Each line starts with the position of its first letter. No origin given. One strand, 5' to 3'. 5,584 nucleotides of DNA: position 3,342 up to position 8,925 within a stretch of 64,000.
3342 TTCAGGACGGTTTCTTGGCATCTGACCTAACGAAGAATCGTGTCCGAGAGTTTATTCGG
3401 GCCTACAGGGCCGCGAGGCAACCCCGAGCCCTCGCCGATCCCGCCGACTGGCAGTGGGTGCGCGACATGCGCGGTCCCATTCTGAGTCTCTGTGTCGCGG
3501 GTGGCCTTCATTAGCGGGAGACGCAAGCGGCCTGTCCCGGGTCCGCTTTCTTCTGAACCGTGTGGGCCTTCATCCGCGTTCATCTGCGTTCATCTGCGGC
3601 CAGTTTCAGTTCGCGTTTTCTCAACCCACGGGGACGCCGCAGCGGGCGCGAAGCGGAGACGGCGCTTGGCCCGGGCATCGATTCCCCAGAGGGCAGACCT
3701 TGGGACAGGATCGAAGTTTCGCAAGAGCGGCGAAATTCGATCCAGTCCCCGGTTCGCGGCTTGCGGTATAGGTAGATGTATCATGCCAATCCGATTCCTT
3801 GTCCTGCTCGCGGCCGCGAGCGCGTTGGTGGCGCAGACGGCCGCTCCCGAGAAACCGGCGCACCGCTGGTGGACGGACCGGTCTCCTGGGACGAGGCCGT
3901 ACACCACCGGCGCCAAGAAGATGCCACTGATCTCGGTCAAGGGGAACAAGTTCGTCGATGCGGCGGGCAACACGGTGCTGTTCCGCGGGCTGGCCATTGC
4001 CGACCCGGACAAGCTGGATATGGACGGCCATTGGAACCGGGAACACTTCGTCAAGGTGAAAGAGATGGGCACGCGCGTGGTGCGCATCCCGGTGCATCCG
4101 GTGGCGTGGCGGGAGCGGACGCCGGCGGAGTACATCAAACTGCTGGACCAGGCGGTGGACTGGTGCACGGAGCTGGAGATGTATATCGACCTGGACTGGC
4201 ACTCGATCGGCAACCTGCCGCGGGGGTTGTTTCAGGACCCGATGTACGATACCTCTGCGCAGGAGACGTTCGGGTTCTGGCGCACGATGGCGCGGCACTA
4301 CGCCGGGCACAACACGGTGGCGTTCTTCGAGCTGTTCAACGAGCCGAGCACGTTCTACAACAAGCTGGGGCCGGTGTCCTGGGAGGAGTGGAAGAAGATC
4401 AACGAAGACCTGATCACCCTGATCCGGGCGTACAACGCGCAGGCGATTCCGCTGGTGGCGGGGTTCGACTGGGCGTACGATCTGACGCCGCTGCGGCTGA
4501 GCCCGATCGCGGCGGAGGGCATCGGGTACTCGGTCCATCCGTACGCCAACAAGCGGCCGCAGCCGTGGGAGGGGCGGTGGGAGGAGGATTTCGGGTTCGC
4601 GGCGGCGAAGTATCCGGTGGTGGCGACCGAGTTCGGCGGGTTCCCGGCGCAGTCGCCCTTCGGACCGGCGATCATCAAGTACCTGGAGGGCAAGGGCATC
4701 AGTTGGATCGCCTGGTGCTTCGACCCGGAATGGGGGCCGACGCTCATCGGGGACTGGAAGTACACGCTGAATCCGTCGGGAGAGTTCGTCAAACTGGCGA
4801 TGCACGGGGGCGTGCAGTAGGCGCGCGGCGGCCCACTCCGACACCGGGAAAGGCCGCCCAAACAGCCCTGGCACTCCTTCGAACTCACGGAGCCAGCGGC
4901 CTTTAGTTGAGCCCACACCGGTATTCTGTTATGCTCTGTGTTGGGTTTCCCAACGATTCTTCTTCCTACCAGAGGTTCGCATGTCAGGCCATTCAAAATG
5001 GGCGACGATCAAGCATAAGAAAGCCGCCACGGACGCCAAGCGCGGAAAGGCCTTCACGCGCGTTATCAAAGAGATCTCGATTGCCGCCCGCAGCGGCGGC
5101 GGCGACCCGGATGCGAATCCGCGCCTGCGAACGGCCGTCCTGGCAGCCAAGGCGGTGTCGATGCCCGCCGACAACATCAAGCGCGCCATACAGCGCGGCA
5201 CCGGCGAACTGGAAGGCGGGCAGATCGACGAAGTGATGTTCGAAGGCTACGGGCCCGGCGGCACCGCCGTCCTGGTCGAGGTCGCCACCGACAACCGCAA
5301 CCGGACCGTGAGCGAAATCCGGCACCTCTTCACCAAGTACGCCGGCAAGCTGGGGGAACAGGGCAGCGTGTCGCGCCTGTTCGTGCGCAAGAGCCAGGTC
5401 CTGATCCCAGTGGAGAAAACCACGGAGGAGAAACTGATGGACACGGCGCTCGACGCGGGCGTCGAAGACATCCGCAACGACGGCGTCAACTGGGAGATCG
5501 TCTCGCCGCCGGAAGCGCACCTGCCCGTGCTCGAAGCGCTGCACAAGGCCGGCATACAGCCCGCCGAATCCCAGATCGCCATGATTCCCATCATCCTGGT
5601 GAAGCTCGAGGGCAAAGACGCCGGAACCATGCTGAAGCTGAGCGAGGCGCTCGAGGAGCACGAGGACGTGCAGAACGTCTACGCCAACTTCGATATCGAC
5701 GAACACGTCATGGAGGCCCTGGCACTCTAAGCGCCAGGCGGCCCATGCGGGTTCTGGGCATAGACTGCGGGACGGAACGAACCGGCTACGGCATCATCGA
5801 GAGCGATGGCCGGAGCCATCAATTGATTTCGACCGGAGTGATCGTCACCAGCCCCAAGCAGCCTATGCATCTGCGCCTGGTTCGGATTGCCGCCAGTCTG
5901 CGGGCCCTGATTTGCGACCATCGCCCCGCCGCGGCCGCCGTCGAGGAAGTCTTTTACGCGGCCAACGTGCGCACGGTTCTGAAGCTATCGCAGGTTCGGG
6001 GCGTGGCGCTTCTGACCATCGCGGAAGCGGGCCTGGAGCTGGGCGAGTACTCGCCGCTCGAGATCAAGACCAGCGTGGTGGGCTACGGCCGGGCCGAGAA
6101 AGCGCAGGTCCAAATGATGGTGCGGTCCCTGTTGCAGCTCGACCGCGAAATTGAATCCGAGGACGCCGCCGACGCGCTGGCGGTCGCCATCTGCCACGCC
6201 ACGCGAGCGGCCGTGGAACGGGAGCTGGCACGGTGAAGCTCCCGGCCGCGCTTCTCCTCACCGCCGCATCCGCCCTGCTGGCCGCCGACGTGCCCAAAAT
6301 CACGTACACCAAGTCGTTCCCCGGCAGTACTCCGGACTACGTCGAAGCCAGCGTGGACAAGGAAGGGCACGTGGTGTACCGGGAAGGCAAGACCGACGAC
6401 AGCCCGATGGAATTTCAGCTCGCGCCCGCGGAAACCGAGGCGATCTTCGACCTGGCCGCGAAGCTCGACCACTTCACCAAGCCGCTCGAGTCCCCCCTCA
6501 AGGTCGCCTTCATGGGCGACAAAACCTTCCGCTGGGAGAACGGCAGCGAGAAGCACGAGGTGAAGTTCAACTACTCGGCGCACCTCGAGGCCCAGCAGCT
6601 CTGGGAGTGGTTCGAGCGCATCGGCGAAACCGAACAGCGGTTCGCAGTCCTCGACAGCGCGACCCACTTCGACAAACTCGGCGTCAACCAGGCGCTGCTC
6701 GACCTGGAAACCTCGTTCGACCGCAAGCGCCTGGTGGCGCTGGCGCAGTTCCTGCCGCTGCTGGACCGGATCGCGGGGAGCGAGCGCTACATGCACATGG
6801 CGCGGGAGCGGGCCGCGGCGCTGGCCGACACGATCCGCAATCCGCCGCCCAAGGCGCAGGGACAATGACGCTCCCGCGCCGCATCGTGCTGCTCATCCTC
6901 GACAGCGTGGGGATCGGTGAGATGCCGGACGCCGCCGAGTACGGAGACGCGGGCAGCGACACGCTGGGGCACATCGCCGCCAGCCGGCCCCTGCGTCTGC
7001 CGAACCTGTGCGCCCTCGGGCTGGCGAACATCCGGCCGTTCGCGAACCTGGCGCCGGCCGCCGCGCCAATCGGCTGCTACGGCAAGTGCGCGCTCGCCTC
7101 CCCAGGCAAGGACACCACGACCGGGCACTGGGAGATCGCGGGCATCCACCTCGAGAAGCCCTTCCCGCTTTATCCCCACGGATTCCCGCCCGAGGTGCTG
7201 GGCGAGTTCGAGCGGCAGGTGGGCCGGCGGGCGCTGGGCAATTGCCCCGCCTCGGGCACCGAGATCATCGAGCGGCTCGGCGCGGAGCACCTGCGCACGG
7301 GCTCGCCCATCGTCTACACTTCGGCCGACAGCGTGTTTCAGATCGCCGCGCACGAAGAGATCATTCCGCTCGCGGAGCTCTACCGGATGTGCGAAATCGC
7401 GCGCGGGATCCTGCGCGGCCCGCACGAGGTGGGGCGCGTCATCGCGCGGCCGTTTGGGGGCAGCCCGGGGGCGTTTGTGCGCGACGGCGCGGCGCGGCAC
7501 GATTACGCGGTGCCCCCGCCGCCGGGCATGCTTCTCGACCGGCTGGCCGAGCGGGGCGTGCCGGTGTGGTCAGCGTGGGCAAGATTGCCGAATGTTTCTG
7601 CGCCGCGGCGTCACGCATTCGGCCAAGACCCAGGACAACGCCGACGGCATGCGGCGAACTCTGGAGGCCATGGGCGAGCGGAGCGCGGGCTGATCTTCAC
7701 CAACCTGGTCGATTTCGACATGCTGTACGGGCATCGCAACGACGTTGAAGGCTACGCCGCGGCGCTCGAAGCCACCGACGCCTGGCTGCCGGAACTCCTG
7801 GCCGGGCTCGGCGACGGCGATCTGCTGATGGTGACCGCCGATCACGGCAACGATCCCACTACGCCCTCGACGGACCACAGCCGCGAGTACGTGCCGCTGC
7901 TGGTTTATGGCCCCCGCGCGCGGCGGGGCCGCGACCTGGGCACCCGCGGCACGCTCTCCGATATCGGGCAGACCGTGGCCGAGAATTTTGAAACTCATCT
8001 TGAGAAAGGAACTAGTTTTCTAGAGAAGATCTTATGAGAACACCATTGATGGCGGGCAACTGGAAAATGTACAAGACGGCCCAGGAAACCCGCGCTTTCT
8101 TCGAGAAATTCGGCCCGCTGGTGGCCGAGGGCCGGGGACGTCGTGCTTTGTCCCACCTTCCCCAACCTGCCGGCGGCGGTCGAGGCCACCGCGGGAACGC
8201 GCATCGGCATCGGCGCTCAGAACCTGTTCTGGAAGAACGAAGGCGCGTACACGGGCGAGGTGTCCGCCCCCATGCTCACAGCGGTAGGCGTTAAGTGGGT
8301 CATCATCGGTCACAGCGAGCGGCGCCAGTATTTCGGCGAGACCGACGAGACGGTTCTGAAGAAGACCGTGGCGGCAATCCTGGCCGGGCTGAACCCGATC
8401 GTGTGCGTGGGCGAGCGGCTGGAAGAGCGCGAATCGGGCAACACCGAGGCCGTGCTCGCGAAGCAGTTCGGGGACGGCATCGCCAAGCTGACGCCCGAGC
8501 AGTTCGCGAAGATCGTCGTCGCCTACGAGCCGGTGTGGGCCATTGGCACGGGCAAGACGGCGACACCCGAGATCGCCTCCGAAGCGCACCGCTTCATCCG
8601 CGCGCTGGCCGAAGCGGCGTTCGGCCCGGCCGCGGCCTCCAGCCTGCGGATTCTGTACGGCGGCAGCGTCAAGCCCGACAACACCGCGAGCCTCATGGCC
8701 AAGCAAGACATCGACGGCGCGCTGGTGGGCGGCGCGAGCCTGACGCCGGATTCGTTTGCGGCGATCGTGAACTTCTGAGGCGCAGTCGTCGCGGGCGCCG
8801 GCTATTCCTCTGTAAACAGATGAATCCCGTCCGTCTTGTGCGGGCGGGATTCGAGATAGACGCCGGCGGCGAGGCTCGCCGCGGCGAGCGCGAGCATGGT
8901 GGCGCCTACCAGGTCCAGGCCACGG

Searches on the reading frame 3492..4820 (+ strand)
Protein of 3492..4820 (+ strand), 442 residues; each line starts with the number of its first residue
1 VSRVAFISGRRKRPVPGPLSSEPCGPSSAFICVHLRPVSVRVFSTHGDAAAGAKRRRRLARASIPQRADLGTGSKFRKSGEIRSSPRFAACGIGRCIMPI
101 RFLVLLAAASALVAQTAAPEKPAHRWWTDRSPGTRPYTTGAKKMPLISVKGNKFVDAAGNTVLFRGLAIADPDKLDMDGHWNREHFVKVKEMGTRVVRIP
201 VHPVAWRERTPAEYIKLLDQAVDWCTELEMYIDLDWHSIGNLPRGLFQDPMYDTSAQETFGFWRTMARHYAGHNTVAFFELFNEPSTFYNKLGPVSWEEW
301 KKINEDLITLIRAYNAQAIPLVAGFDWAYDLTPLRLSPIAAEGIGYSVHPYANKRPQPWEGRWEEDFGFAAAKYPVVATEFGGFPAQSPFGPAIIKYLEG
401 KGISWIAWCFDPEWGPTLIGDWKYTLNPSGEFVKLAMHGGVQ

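Call 46: search_protein_families(library=pfam, proteins=[window:3492-4820:+], max_evalue=0.01)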
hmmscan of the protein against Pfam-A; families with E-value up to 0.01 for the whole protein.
window:3492-4820:+ (442 aa): 1 family
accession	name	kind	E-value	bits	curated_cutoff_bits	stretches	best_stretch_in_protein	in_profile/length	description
PF00150.24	Cellulase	-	6.3e-31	108.3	23.5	1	181-412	22-270/272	Cellulase (glycosyl hydrolase family 5)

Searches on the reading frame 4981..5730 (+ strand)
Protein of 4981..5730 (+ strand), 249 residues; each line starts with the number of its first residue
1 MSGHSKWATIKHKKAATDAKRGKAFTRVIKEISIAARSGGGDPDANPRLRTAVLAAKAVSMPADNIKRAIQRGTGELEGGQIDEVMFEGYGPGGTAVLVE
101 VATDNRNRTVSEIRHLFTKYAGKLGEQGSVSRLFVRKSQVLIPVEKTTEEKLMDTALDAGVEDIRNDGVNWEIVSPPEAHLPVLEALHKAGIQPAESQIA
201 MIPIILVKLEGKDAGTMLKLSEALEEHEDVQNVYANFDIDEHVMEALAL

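Call 12: search_protein_families(library=pfam, proteins=[window:4981-5730:+])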
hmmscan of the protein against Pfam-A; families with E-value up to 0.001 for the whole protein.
window:4981-5730:+ (249 aa): 2 families
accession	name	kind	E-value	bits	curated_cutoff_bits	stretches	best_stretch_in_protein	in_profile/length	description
PF01709.26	Transcrip_reg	-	7.4e-50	169.2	27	1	83-237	2-160/160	TACO1/YebC second and third domain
PF20772.2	TACO1_YebC_N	-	3.6e-33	114.3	36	1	5-76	1-73/73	TACO1/YebC protein N-terminal domain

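Call 52: find_encoding_contigs(protein=window:4981-5730:+, flank=4000, max_places=10)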
Protein window:4981-5730:+ (249 aa): no gene with exactly this product is on record in the collection.

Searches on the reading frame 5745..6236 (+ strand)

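Call 12: search_protein_families(library=pfam, proteins=[window:5745-6236:+])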
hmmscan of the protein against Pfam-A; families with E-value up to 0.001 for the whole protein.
window:5745-6236:+ (163 aa): 1 family
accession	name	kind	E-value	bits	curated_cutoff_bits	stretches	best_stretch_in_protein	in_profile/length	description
PF02075.23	RuvC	-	1.6e-49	168.1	22.2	1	3-151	1-148/148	Crossover junction endodeoxyribonuclease RuvC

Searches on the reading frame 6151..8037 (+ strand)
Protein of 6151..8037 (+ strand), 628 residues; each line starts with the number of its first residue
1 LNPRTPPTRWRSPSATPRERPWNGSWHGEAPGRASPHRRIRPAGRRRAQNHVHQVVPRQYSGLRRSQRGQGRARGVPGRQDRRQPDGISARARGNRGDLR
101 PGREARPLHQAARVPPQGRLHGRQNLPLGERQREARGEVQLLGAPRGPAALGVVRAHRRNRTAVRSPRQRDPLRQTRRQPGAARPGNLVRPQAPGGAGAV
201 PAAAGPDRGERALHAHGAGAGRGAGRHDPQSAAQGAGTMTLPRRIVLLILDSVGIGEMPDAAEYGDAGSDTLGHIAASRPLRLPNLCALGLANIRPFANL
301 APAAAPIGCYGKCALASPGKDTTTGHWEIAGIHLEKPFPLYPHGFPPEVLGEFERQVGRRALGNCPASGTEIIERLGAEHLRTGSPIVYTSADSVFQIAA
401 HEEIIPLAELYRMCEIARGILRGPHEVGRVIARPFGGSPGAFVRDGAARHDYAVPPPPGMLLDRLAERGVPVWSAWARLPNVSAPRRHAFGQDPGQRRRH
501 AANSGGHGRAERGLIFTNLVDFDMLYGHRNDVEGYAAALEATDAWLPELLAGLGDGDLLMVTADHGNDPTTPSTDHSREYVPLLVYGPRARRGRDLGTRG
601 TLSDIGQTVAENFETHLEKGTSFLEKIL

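Call 12: search_protein_families(library=pfam, proteins=[window:6151-8037:+])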
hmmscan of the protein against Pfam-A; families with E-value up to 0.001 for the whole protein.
window:6151-8037:+ (628 aa): 1 family
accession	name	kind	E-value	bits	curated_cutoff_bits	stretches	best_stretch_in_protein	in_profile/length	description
PF01676.23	Metalloenzyme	-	6.7e-38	131.1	24.3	2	513-615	148-250/252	Metalloenzyme superfamily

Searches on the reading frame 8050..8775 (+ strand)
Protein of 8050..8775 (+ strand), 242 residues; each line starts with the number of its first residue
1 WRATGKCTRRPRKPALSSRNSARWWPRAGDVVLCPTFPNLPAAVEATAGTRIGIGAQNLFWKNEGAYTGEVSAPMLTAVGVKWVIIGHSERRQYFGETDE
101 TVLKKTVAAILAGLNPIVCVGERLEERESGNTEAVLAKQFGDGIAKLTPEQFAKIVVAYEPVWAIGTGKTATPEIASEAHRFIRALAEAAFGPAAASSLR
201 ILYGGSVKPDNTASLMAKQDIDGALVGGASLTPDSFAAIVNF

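Call 46: search_protein_families(library=pfam, proteins=[window:8050-8775:+], max_evalue=0.01)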
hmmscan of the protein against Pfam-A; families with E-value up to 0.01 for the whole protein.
window:8050-8775:+ (242 aa): 1 family
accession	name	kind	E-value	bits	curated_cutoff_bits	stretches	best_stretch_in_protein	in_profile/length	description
PF00121.24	TIM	-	8.3e-84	281.4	20.1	1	30-241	34-243/245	Triosephosphate isomerase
